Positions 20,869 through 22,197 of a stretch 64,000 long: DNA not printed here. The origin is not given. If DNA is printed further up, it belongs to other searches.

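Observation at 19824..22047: MamK-family actin homolog paired with a coiled-coil partner in a genome with no other magnetosome genes in view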

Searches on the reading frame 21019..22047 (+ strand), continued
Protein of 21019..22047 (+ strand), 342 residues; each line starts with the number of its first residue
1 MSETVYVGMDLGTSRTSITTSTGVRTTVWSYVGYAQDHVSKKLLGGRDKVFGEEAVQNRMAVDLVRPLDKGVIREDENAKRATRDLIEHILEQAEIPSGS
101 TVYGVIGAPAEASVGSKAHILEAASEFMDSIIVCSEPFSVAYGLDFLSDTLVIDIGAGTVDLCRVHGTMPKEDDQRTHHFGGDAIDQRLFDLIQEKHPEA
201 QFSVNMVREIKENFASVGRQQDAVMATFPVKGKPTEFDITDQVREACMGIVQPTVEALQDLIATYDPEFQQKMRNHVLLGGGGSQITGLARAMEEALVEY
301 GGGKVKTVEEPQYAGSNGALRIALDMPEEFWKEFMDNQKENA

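Call 45: search_protein_families(library=pfam, proteins=[P0183, P0184, P0188, P0195, P0199, P0202, P0205, P0182, P0190, P0192], max_evalue=0.001)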
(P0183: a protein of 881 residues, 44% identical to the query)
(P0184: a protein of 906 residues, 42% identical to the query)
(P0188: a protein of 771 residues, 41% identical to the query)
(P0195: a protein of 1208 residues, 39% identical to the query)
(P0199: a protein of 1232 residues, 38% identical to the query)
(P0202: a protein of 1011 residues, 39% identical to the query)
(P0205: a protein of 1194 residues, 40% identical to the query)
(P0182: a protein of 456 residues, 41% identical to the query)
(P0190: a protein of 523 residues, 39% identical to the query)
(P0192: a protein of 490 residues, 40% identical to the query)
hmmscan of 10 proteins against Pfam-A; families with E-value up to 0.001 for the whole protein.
P0183 (881 aa): 2 families
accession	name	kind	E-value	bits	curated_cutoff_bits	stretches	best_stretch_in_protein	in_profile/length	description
PF06723.19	MreB_Mbl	-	3.4e-25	89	27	1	555-870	4-319/327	MreB/Mbl protein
PF00022.25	Actin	-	3.5e-10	39.5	27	1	589-744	39-192/410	Actin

P0184 (906 aa): 4 families
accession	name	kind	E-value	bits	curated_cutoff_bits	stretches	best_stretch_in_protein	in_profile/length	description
PF06723.19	MreB_Mbl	-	4.5e-32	111.6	27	1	580-898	4-322/327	MreB/Mbl protein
PF00022.25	Actin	-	1e-12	47.9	27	1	602-768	31-190/410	Actin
PF14450.12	FtsA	-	4.4e-06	27.5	31.8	1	724-869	2-103/127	Cell division protein FtsA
PF22128.2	Alp7A_like_C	-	9.5e-06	25.9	22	1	723-870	3-138/156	Alp7A C-terminal domain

P0188 (771 aa): 6 families
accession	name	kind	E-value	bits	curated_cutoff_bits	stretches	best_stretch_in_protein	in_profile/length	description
PF06723.19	MreB_Mbl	-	2.4e-29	102.7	27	1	445-762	4-321/327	MreB/Mbl protein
PF00022.25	Actin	-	9.9e-13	47.9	27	1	480-646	44-207/410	Actin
PF14450.12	FtsA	-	1.8e-07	32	31.8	1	589-753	2-125/127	Cell division protein FtsA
PF25229.1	Salactin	-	9.7e-07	28.6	27.1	1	445-763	4-334/335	Salactin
PF22128.2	Alp7A_like_C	-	2.8e-05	24.4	22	1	588-742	3-145/156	Alp7A C-terminal domain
PF21522.3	MreB-like_C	-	0.00032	21.7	27.8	0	589-696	1-105/123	Archaeal actin homologue MreB-like, C-terminal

P0195 (1208 aa): 4 families
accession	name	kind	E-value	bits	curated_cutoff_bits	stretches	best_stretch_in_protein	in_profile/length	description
PF06723.19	MreB_Mbl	-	7e-29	101.1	27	1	882-1200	4-322/327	MreB/Mbl protein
PF00022.25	Actin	-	3.3e-10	39.6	27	1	917-1073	44-194/410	Actin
PF14450.12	FtsA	-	2e-05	25.4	31.8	1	1026-1188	2-123/127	Cell division protein FtsA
PF22128.2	Alp7A_like_C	-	0.00039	20.7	22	1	1025-1172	3-138/156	Alp7A C-terminal domain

P0199 (1232 aa): 3 families
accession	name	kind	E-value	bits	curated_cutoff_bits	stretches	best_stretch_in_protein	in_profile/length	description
PF06723.19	MreB_Mbl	-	1.3e-28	100.3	27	1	906-1224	4-322/327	MreB/Mbl protein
PF00022.25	Actin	-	5.6e-13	48.7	27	1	927-1094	30-190/410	Actin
PF14450.12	FtsA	-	2.2e-07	31.7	31.8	1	1050-1197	2-105/127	Cell division protein FtsA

P0202 (1011 aa): 4 families
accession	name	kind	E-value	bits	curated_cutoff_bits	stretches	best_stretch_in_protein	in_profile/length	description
PF06723.19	MreB_Mbl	-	1.5e-29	103.3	27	1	684-999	4-319/327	MreB/Mbl protein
PF25229.1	Salactin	-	1.5e-08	34.5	27.1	1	684-1002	4-334/335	Salactin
PF00022.25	Actin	-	2e-08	33.7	27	1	719-872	44-190/410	Actin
PF14450.12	FtsA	-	0.00043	21.1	31.8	0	828-974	2-104/127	Cell division protein FtsA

P0205 (1194 aa): 2 families
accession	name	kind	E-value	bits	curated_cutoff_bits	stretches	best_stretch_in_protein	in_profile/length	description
PF06723.19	MreB_Mbl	-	1.4e-24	87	27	1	867-1181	4-318/327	MreB/Mbl protein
PF00022.25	Actin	-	2.5e-07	30.1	27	0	902-1055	44-190/410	Actin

P0182 (456 aa): 5 families
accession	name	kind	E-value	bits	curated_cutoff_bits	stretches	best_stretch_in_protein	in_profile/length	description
PF06723.19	MreB_Mbl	-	6e-14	52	27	1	232-402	121-298/327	MreB/Mbl protein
PF00022.25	Actin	-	6.6e-09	35.3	27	1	234-304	125-194/410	Actin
PF14450.12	FtsA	-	6.6e-06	26.9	31.8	1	256-403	2-112/127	Cell division protein FtsA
PF25229.1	Salactin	-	0.00016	21.3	27.1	1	257-429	154-333/335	Salactin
PF21522.3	MreB-like_C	-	0.00044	21.3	27.8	0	309-392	39-118/123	Archaeal actin homologue MreB-like, C-terminal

P0190 (523 aa): 5 families
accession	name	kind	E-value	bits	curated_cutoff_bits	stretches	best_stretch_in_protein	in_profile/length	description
PF06723.19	MreB_Mbl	-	2.9e-32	112.2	27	1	197-514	4-321/327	MreB/Mbl protein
PF00022.25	Actin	-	2e-15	56.7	27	1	217-436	29-240/410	Actin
PF25229.1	Salactin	-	5.6e-12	45.8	27.1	1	197-515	4-334/335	Salactin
PF25216.1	Volactin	-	1e-08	35.5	35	1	240-512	61-321/321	Volactin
PF14450.12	FtsA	-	3.3e-06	27.9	31.8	1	341-507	2-127/127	Cell division protein FtsA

P0192 (490 aa): 3 families
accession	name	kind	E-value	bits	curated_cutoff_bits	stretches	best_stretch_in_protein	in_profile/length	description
PF06723.19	MreB_Mbl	-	2e-26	93.1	27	1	155-446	3-297/327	MreB/Mbl protein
PF00022.25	Actin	-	1.5e-14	53.8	27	1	174-364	27-209/410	Actin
PF25229.1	Salactin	-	0.00015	21.4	27.1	1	198-474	46-333/335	Salactin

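Call 46: search_solved_structures(query=window:21019-22047:+, max_evalue=0.001, show_alignments=4)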
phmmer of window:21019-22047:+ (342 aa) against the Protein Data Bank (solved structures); distinct sequences matched with E-value up to 0.001: 4.
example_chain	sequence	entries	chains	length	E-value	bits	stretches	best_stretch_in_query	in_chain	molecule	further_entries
5ljw_A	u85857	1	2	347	7.1e-76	258.9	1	5-336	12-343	Actin-like ATPase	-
5jyg_A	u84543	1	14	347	9.8e-76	258.4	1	4-336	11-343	Actin-like ATPase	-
5ljv_A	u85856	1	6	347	9.8e-76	258.4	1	5-336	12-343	Actin-like ATPase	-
8r2n_A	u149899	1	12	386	2.8e-40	141.9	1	3-331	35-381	Actin/actin family protein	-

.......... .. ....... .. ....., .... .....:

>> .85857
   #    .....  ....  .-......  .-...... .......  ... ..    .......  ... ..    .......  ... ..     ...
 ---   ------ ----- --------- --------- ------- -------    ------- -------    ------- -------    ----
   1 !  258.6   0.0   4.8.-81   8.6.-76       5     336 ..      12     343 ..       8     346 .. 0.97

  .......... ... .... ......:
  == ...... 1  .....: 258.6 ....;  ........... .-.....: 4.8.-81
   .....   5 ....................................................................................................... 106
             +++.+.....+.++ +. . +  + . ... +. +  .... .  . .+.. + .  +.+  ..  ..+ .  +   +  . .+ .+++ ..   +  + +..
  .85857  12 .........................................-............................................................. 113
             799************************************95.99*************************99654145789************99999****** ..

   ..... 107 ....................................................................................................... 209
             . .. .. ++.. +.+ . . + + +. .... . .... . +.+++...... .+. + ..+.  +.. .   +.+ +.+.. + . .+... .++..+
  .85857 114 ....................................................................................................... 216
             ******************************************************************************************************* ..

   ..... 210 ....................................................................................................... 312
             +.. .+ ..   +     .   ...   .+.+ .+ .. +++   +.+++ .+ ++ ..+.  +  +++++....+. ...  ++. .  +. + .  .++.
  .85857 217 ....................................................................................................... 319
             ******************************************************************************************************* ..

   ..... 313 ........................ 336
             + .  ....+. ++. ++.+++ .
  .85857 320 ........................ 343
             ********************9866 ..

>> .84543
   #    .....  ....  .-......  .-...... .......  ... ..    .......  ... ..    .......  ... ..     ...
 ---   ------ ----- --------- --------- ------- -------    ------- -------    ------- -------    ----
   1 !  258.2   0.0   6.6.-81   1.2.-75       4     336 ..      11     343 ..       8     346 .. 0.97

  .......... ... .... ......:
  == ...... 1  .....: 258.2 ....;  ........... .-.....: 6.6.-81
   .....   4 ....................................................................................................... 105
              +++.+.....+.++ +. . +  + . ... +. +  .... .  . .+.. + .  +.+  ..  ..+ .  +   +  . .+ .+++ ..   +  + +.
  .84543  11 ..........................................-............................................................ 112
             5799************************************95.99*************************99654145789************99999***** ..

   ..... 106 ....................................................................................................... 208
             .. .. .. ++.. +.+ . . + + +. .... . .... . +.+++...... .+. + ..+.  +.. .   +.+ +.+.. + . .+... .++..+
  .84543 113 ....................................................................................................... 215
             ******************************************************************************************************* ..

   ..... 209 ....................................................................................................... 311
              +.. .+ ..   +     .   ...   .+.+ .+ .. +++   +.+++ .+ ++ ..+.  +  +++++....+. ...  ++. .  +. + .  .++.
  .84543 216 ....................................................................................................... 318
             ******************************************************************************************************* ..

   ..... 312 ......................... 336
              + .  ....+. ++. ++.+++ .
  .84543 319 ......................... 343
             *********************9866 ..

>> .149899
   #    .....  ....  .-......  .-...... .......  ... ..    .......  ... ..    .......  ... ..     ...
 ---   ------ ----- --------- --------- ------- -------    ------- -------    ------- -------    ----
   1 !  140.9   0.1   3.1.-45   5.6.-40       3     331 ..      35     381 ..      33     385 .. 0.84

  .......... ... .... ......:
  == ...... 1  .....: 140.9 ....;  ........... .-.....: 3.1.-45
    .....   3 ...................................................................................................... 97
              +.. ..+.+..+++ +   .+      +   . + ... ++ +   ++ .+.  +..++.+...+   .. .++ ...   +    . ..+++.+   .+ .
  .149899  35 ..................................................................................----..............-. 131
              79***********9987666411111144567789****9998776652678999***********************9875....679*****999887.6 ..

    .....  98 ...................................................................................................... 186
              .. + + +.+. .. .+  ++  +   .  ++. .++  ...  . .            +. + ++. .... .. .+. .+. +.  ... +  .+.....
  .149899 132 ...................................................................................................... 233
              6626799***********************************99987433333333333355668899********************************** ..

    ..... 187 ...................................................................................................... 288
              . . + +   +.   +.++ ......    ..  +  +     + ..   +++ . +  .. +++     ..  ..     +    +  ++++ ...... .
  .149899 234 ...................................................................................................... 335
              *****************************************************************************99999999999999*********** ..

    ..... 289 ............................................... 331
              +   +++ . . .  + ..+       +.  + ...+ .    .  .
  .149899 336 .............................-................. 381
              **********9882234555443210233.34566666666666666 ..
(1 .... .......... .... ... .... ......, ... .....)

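Call 49: list_cluster_members(proteins=[P0172, P0173, P0179, P0175, P0180, P0187, P0244, P0211, P0192, P0183])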
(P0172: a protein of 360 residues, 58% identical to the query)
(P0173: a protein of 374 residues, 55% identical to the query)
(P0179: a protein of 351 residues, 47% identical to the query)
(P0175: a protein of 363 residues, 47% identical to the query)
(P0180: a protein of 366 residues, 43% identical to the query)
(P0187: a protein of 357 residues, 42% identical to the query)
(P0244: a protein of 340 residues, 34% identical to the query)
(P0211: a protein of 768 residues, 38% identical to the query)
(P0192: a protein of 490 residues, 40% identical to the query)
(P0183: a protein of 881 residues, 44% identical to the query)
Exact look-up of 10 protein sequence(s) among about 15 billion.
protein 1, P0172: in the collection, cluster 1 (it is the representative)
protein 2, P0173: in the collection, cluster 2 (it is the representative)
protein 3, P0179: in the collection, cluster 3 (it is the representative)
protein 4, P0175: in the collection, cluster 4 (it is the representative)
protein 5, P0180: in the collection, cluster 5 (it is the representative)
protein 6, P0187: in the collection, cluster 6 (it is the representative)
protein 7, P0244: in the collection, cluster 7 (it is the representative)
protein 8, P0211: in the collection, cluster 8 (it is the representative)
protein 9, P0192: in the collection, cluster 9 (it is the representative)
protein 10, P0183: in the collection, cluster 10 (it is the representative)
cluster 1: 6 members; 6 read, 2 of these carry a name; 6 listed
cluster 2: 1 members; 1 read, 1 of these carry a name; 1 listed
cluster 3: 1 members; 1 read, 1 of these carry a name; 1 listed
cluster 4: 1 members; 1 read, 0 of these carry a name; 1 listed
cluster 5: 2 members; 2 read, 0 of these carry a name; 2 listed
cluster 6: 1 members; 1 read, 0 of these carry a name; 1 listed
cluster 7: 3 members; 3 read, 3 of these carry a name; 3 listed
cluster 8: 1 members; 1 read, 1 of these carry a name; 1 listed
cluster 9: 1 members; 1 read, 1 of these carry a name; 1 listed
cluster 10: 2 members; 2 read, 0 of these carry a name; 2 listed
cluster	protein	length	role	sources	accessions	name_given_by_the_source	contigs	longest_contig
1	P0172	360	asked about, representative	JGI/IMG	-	-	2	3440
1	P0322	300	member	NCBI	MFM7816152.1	MAG: rod shape-determining protein, partial [Verrucomicrobiota bacterium]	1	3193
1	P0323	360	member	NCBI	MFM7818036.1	MAG: rod shape-determining protein [Verrucomicrobiota bacterium]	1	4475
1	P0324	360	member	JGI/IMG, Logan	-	-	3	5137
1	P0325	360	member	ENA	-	-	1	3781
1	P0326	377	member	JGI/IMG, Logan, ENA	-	-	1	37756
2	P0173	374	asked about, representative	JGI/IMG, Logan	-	rod shape-determining protein MreB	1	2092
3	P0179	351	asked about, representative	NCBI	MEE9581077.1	MAG: rod shape-determining protein [Nitrosomonadaceae bacterium]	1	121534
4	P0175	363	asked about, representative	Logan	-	-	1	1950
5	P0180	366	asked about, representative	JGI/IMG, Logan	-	-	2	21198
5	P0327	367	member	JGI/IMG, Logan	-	-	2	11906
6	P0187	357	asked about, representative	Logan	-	-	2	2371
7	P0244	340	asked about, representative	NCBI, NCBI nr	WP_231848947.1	MamK family actin-like protein [Paramagnetospirillum magneticum]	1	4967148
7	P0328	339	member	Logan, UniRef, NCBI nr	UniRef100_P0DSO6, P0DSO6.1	MamK-like protein n=2 Tax=Paramagnetospirillum magneticum TaxID=84159 RepID=MAMKL_PARM1 | RecName: Full=MamK-like protein; AltName: Full=Magnetosome cytoskeleton protein MamK-like ...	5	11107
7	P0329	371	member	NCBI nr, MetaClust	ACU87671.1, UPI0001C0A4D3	mamK-like protein [synthetic construct] | status=active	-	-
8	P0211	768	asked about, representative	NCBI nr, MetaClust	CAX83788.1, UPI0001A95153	Magnetosome protein MamK (MreB-actin-like) [uncultured bacterium] | status=active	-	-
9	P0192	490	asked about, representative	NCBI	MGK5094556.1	MamK family actin-like protein [Deltaproteobacteria bacterium TL4]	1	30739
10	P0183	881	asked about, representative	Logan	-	-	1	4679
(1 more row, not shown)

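Call 61: search_protein_families(library=pfam, alignment_id=A5, max_evalue=0.00001)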
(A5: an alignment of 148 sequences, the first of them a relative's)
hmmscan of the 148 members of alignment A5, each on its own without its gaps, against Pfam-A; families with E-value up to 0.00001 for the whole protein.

A. member 1, L045:7506-7946:- (146 aa): 0 families

B. families by the number of members that match (of 148 scanned): 113 families (the first 25 are shown)
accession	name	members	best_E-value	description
PF00498.31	FHA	5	1.6e-28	FHA domain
PF16697.10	Yop-YscD_cpl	5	2.4e-22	Inner membrane component of T3SS, cytoplasmic domain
PF19051.5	GFO_IDH_MocA_C2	4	2.6e-26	Oxidoreductase family, C-terminal alpha/beta domain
PF01408.29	GFO_IDH_MocA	4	1.4e-19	Oxidoreductase family, NAD-binding Rossmann fold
PF04784.19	DUF547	3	8.6e-21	Protein of unknown function, DUF547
PF00719.24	Pyrophosphatase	2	4.4e-56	Inorganic pyrophosphatase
PF13424.12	TPR_12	2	5.3e-40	Tetratricopeptide repeat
PF07719.23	TPR_2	2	1.2e-26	Tetratricopeptide repeat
PF00515.34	TPR_1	2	8.1e-25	Tetratricopeptide repeat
PF13646.12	HEAT_2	2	4.2e-23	HEAT repeats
PF04055.27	Radical_SAM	2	6.4e-22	Radical SAM superfamily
PF13374.12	TPR_10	2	7.5e-21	Tetratricopeptide repeat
PF13181.12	TPR_8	2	3.7e-15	Tetratricopeptide repeat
PF22725.1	GFO_IDH_MocA_C3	2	6.6e-15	GFO/IDH/MocA C-terminal domain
PF14559.12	TPR_19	2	6.9e-15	Tetratricopeptide repeat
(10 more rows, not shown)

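Call 73: predict_structure(alignment_id=A2)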
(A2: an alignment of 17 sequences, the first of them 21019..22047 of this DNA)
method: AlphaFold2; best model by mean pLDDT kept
length: 342 residues; sequences in the alignment: 17
mean_pLDDT: 62.0   pTM: 0.51
mean pLDDT of the five models: 62.0, 58.9, 58.5, 56.8, 54.8
residues with pLDDT >= 90: 32; 70-90: 107; 50-70: 96; < 50: 107
segments of 3 or more residues with pLDDT < 50: 136-181, 271-285, 301-335, 337-342
pLDDT, mean of each block of 10 residues (from residue 1): 64 70 72 80 81 74 72 75 89 84 65 63 73 46 34 41 31 37 71 93 82 63 85 91 77 57 50 46 48 57 40 27 28 41 41
secondary structure, 60 per line:
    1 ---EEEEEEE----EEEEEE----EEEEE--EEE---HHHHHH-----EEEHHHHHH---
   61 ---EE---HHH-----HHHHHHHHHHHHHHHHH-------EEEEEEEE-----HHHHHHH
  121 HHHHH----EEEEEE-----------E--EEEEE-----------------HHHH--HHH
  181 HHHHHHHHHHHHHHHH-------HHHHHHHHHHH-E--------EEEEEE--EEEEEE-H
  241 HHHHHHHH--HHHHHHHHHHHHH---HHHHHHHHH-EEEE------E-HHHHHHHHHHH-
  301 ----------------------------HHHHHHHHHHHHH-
elements in order: E4-10 E15-20 E25-29 E32-34 H38-43 E49-51 H52-57 H77-93 E101-108 H114-125 E130-135 E150-154 H172-175 H178-196 H204-214 E225-230 E233-238 H240-248 H251-263 H267-275 E277-280 H289-299 H329-341
